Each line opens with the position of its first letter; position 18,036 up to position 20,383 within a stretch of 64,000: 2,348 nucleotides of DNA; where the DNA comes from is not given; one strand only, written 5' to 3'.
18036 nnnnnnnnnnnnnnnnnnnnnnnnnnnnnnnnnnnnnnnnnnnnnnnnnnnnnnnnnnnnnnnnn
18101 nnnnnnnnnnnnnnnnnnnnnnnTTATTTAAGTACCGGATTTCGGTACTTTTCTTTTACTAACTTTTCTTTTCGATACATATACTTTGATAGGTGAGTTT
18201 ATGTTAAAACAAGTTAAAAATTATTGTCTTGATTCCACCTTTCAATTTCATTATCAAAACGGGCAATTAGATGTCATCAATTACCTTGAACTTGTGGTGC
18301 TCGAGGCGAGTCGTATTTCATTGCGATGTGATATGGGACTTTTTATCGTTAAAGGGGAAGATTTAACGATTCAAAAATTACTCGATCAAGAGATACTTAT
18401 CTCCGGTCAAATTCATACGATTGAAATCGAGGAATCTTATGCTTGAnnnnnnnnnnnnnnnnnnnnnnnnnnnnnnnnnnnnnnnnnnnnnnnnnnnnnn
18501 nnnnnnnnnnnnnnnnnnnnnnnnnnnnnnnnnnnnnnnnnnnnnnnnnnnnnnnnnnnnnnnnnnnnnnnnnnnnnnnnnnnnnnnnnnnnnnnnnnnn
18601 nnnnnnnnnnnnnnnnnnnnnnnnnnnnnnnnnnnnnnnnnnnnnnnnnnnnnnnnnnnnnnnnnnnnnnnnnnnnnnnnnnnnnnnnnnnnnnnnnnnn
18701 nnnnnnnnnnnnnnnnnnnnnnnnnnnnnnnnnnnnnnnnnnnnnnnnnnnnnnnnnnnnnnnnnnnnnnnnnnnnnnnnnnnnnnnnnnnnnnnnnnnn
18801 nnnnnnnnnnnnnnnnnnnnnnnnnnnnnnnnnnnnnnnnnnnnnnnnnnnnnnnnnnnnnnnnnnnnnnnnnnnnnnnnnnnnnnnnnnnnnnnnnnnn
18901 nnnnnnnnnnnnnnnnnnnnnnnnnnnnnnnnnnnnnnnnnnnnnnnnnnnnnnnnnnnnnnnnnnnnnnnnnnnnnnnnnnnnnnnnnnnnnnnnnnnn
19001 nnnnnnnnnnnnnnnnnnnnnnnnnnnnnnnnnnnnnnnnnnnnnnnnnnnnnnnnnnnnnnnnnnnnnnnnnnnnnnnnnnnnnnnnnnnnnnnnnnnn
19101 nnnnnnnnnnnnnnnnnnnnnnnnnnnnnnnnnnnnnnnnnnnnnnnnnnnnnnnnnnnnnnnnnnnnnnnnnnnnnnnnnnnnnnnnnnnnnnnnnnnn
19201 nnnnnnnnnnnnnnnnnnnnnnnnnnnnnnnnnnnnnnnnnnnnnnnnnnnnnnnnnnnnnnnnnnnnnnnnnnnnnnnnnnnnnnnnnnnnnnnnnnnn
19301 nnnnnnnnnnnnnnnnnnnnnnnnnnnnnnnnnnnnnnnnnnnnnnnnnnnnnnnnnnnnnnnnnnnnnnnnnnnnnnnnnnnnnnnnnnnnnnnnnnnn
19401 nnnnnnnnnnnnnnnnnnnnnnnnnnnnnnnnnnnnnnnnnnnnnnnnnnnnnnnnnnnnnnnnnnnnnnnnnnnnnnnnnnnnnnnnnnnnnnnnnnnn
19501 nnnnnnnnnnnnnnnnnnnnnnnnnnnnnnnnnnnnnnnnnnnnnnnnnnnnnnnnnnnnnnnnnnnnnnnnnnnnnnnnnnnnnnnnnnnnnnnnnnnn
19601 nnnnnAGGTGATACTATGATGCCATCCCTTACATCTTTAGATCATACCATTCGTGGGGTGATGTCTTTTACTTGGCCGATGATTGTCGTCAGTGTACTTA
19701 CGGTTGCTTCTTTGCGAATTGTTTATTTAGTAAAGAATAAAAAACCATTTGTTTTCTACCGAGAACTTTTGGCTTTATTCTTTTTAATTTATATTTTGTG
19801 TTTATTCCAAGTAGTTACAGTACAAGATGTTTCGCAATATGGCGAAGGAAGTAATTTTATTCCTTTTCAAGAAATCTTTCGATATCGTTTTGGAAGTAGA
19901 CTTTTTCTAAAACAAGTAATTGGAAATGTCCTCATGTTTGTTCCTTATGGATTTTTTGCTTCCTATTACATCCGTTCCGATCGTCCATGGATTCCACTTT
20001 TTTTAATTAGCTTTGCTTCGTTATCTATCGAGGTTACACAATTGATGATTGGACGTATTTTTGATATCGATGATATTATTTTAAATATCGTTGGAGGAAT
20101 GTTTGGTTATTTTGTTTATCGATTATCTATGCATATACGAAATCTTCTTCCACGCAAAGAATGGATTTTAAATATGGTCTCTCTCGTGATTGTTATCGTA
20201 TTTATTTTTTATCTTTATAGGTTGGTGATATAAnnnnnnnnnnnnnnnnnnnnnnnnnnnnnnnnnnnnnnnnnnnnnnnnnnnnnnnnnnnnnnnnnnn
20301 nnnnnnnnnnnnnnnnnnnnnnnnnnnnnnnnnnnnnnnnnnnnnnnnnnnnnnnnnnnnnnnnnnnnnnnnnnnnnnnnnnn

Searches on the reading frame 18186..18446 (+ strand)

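Call 44: search_protein_families(library=ncbifam, proteins=[window:18186-18446:+], max_evalue=0.01)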
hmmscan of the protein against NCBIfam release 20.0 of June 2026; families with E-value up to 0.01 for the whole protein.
window:18186-18446:+ (86 aa): 2 families
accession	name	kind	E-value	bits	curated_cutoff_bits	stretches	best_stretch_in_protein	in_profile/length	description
TIGR02856.1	spore_yqfC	equivalog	1.8e-07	30.9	77.8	1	28-82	30-84/85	sporulation protein YqfC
TIGR02892.1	spore_yabP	equivalog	8.6e-05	22.5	75.4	1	39-80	22-65/85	sporulation protein YabP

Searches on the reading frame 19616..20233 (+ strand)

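Call 44: search_protein_families(library=ncbifam, proteins=[window:19616-20233:+], max_evalue=0.01)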
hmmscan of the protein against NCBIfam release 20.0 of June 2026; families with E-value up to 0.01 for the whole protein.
window:19616-20233:+ (205 aa): 3 families
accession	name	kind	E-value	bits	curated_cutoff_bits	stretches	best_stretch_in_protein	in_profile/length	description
NF000142.1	vanZ-Pt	exception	2e-10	40.9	260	1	78-171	50-140/143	glycopeptide resistance protein VanZ-Pt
NF000145.1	vanZ-F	exception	2.2e-10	41.1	375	1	27-200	15-186/206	glycopeptide resistance protein VanZ-F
NF033125.2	vanZ-A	exception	2.3e-07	31.1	250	1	47-199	4-155/164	glycopeptide resistance protein VanZ-A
